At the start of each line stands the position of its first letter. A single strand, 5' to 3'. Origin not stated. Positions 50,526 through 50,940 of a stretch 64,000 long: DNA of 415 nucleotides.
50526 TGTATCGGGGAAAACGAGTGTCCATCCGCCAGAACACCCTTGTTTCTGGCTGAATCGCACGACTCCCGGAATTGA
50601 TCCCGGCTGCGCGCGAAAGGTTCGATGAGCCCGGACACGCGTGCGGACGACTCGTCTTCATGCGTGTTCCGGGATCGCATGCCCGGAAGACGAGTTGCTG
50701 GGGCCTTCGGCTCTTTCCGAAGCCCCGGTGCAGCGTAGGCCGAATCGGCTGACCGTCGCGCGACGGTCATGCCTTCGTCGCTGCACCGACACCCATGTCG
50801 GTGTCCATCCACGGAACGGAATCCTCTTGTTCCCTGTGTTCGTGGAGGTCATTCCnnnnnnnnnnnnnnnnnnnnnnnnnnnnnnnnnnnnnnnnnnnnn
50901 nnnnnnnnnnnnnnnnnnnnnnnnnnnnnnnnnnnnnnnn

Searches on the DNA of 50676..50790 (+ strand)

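Call 77: build_rna_model(alignment_id=A4, structure=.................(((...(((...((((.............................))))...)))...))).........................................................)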
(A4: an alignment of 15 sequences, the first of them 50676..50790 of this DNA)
Model R2 built from alignment A4 (15 sequences, 135 columns); structure: as given.
model positions 124; base pairs 10; branch points 0; effective number of sequences 2.3; information 0.591 bits per position. Calibrated on 0.2 Mb of random sequence (short: E-values are rough).
structure used (alignment columns):
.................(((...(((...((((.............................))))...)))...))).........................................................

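Call 78: search_with_rna_model(model_id=R2, source=window, max_evalue=1, show_alignments=4)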
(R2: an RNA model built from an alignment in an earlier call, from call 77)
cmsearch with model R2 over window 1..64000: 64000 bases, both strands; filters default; matches with E-value up to 1: 4.
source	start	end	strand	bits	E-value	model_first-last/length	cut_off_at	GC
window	50667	50784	+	82.1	3.7e-20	1-124/124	no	0.67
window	57796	57919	-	38.4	2.2e-08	1-124/124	no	0.64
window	53015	53094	-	11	0.54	1-124/124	no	0.56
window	43141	43228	-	10.7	0.63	1-124/124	no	0.7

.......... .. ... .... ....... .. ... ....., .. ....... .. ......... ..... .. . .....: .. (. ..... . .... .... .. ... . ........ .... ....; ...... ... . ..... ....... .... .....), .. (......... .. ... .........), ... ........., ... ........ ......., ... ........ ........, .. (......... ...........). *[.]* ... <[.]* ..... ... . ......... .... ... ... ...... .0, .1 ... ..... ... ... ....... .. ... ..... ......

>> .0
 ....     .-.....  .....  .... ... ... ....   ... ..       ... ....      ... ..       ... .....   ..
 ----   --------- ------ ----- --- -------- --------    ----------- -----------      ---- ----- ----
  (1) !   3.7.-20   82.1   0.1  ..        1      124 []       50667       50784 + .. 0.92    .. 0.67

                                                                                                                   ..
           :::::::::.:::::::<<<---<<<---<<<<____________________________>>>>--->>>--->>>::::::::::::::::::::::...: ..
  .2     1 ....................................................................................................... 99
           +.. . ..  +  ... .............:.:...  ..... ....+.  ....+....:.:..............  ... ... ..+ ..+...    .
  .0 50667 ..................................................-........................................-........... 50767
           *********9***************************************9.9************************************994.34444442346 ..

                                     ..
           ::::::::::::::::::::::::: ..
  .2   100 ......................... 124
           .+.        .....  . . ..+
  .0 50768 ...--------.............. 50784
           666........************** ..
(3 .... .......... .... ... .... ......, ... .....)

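Call 79: search_with_rna_model(model_id=R2, sources=[L001, L005, L007, L010, L013, L015, L017, L020, L022, L023, L024, L025, L026, L027, L028, L029, L030, L031, L032, L033, L034, L035, L036, L037, L038, L039, L040, L042, L043, L044, L045, L046, L047, L048, L051, L052, L053, L054, L055, L056, L057, L058, L060, L065, L067, L069, L073, L074, L076, L077, L078, L079, L080, L081, L082, L083, L085, L087, L089, L090, L094, L097, L098, L100, L101, L103, L105, L108, L109, L113, L115, L116, L121, L127, L128, L129, L130, L132, L133, L134, L136, L137, L138, L140, L142, L095, L096, L099, L088, L092, L110, L112, L120, L123, L135, L139, L141], max_evalue=1e-9)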
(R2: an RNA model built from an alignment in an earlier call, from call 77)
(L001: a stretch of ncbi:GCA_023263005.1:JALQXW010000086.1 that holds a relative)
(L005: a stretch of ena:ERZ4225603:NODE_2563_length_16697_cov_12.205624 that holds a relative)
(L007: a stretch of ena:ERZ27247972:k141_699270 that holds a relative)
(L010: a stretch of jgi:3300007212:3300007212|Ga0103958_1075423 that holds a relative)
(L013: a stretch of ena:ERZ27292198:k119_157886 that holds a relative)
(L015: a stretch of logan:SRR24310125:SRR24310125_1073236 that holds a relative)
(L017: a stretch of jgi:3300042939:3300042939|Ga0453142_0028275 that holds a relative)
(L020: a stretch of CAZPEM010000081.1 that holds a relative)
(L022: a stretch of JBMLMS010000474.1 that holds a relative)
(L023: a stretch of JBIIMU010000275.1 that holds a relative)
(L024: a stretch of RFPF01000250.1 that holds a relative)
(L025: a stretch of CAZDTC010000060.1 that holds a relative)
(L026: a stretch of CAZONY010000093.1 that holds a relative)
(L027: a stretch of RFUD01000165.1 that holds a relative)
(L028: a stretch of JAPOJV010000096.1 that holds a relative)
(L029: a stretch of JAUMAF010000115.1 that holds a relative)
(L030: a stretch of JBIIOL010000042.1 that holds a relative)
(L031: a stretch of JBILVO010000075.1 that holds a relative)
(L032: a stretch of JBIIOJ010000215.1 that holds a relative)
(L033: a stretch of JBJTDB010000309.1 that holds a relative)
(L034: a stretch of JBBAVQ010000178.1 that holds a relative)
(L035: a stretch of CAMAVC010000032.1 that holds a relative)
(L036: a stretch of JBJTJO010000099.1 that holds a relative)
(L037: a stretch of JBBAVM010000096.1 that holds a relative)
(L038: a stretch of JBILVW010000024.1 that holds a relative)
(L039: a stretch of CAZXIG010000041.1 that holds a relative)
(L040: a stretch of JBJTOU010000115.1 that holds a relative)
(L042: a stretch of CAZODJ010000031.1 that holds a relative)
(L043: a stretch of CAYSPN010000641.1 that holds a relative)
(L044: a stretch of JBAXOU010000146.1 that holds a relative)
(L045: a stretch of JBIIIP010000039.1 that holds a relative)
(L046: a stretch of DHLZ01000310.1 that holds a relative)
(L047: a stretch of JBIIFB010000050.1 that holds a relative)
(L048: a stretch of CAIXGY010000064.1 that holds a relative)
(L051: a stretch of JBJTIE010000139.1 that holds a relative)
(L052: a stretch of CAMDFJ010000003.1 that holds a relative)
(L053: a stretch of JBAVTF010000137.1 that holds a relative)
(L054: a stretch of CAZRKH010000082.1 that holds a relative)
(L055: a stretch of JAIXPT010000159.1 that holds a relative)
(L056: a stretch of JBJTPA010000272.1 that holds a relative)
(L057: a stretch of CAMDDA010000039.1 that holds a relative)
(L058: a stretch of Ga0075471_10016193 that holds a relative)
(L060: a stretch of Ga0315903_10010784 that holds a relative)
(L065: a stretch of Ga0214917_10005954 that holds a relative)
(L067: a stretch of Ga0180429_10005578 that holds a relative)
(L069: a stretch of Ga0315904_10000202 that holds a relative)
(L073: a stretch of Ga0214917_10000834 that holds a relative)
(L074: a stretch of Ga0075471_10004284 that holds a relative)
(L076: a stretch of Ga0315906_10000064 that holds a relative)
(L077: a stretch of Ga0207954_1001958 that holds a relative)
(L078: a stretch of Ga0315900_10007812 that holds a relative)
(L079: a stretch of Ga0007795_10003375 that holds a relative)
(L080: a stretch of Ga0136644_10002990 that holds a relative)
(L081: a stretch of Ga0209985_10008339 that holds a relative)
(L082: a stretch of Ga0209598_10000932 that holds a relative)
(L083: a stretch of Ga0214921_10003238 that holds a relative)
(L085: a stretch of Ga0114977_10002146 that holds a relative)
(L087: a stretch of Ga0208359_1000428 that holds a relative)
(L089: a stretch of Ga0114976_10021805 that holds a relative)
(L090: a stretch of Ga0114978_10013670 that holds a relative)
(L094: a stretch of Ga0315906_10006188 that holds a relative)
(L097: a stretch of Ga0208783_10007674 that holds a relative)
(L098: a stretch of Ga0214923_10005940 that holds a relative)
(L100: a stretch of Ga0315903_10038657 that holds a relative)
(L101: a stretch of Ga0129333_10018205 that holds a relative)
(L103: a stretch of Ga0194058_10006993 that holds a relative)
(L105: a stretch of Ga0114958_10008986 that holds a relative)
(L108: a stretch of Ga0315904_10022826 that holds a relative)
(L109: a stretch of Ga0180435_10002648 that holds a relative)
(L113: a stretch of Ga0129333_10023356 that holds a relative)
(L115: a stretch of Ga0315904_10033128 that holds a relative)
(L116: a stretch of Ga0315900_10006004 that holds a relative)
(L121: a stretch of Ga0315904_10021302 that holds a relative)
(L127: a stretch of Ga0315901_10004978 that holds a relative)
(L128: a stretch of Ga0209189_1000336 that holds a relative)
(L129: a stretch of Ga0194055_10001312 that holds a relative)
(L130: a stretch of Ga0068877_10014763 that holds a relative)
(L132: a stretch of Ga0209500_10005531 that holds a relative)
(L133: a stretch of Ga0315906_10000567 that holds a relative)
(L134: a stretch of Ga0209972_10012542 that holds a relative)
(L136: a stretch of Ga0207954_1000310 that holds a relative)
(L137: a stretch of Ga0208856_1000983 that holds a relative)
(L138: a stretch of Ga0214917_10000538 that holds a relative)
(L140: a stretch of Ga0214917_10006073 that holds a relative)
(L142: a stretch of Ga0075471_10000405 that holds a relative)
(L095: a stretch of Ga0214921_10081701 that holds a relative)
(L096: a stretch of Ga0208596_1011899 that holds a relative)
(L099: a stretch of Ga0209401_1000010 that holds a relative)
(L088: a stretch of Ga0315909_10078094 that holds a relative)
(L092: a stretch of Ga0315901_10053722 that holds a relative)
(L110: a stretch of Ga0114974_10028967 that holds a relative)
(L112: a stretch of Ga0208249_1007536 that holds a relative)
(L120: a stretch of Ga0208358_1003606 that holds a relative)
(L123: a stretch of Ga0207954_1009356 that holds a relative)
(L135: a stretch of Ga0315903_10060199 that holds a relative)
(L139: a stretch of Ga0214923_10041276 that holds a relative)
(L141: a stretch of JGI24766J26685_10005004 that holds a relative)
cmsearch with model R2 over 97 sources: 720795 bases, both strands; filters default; matches with E-value up to 1e-9: 35.
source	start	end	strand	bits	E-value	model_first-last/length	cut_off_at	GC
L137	7110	7231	-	129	9.9e-32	1-124/124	no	0.66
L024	4278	4403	-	128.5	1.4e-31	1-124/124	no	0.66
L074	5852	5977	-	125.5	8.5e-31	1-124/124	no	0.65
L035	2371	2492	+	125.2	1.1e-30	1-124/124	no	0.66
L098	6075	6199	-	124.4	1.7e-30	1-124/124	no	0.7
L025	5160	5285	-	124.1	2e-30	1-124/124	no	0.67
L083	8130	8251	+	123.7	2.6e-30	1-124/124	no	0.66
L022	5650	5771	-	123.6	2.8e-30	1-124/124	no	0.65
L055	40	165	+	122.3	6.3e-30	1-124/124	no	0.68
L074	7047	7170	-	122.1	7.4e-30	1-124/124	no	0.67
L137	5915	6040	-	120.9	1.5e-29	1-124/124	no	0.63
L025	6375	6498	-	116.4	2.5e-28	1-124/124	no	0.66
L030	1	108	+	99.1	1.1e-23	17-124/124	5'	0.61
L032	5550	5676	-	96.9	4.4e-23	1-124/124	no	0.69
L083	12427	12552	+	56.3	3.7e-12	1-124/124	no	0.59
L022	1363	1488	-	56.1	4.2e-12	1-124/124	no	0.59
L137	1649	1774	-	56.1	4.2e-12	1-124/124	no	0.59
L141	2313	2438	+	56.1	4.2e-12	1-124/124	no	0.59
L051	3019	3144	-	53.2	2.5e-11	1-124/124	no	0.65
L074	1852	1978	-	53.1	2.8e-11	1-124/124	no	0.59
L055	4255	4381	+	52.4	4.2e-11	1-124/124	no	0.6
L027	1671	1797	+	51.5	7.3e-11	1-124/124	no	0.61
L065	8616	8742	-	51.5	7.3e-11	1-124/124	no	0.61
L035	6643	6770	+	50.9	1.1e-10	1-124/124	no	0.58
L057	7303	7428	+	49.5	2.7e-10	1-124/124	no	0.62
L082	8638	8764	+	48.9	3.8e-10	1-124/124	no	0.57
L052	3363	3489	+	48.7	4.3e-10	1-124/124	no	0.58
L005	2817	2941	+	48.5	4.9e-10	1-124/124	no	0.61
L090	1466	1594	+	48.3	5.4e-10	1-124/124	no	0.53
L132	7458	7586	-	48.2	6e-10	1-124/124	no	0.54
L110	1475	1603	+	48.2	6e-10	1-124/124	no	0.54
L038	5254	5379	-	48.1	6.1e-10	1-124/124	no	0.63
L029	4584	4709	+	47.9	6.9e-10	1-124/124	no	0.61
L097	4567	4692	+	47.8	7.4e-10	1-124/124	no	0.6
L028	7547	7673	+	47.3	9.8e-10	1-124/124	no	0.65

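Call 93: search_with_rna_model(model_id=R2, sources=[L143, L145, L147, L148, L149], max_evalue=0.01, show_alignments=4)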
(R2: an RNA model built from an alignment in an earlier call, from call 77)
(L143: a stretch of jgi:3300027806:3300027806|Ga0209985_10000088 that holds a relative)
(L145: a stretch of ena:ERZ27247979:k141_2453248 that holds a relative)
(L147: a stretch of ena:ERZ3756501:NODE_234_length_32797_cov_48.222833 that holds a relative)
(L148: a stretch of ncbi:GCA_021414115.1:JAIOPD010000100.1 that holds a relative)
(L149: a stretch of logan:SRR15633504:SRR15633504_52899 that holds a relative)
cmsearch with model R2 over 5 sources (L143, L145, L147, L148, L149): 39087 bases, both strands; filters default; matches with E-value up to 0.01: 6.
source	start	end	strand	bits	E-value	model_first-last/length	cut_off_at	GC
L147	4973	5096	+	107.2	3.9e-27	1-124/124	no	0.61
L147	3800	3925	+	88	5.9e-22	1-124/124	no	0.64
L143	3804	3925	+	82.8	1.5e-20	1-124/124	no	0.64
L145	3804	3925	+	82.8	1.5e-20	1-124/124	no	0.64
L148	3808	3929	+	77.5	4e-19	1-124/124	no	0.66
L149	1198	1319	+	77.5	4e-19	1-124/124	no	0.66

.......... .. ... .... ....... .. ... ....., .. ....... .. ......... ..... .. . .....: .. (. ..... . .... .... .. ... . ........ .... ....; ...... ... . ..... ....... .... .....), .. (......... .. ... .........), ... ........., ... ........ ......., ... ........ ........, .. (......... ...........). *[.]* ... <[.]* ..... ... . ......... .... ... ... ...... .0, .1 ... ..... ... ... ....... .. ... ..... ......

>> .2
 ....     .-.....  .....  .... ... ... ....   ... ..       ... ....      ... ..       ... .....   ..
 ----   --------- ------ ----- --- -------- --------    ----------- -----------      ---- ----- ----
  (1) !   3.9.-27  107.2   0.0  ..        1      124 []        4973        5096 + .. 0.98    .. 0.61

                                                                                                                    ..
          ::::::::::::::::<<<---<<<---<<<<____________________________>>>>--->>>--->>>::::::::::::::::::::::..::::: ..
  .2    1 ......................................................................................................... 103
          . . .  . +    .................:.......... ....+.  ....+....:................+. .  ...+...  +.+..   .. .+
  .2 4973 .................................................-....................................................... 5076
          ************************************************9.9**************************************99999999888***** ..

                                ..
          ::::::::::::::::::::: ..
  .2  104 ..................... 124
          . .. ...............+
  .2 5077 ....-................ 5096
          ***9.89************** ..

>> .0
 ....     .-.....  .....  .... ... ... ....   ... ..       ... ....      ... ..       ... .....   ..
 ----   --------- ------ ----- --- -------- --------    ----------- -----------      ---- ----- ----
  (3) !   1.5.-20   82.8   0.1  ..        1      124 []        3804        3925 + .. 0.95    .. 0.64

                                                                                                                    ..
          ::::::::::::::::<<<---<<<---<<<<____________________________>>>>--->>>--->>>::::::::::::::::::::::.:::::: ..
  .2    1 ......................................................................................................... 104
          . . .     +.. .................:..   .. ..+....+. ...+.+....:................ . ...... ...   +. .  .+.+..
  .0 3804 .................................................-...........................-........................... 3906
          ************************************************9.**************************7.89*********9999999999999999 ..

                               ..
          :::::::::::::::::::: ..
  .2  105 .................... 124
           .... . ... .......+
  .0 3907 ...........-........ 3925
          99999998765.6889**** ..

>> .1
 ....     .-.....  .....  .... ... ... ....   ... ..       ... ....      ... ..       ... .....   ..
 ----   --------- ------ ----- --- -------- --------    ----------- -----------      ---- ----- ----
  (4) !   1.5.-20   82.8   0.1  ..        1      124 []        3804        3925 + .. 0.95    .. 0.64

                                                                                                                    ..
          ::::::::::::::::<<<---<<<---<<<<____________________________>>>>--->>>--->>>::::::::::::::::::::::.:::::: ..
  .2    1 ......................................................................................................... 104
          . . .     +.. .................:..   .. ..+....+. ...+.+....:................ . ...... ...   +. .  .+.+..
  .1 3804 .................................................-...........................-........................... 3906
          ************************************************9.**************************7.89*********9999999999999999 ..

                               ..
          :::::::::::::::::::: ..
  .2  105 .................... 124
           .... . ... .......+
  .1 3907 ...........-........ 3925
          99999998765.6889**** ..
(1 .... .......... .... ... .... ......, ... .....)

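Call 96: search_with_rna_model(model_id=R2, sources=[window, L137, L074, L025, L032, L055, L024, L083, L098, L022, L035, L143, L147, L148], max_evalue=1e-15, make_alignment=true)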
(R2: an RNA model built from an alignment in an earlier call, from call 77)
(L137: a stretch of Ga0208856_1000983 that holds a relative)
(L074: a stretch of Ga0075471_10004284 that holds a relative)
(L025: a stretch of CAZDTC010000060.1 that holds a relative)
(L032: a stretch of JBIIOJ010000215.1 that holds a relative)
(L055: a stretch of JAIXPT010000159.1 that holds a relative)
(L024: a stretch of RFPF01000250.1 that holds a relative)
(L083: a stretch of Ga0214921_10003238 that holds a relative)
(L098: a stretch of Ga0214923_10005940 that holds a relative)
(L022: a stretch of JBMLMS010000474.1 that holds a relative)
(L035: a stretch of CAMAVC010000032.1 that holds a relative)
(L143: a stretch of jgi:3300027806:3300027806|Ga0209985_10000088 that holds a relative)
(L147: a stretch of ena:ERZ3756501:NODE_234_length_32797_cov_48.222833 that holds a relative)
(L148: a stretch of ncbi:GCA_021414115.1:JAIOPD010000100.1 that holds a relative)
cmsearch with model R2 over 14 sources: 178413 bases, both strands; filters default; matches with E-value up to 1e-15: 18.
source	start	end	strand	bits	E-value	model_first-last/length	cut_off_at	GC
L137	7110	7231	-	129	2.4e-32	1-124/124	no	0.66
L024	4278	4403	-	128.5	3.3e-32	1-124/124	no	0.66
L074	5852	5977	-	125.5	2.1e-31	1-124/124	no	0.65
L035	2371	2492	+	125.2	2.7e-31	1-124/124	no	0.66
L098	6075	6199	-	124.4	4.3e-31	1-124/124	no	0.7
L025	5160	5285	-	124.1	5e-31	1-124/124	no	0.67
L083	8130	8251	+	123.7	6.5e-31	1-124/124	no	0.66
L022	5650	5771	-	123.6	7e-31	1-124/124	no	0.65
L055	40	165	+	122.3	1.6e-30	1-124/124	no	0.68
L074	7047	7170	-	122.1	1.8e-30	1-124/124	no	0.67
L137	5915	6040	-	120.9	3.6e-30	1-124/124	no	0.63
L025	6375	6498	-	116.4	6.1e-29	1-124/124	no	0.66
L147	4973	5096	+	107.2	1.8e-26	1-124/124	no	0.61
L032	5550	5676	-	96.9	1.1e-23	1-124/124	no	0.69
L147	3800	3925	+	88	2.7e-21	1-124/124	no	0.64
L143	3804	3925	+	82.8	6.7e-20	1-124/124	no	0.64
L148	3808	3929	+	77.5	1.8e-18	1-124/124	no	0.66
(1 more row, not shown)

Alignment A5: 18 matches aligned to the model, 131 columns, each read 5' to 3' on its own strand. Consensus structure (alignment columns), stored with it:
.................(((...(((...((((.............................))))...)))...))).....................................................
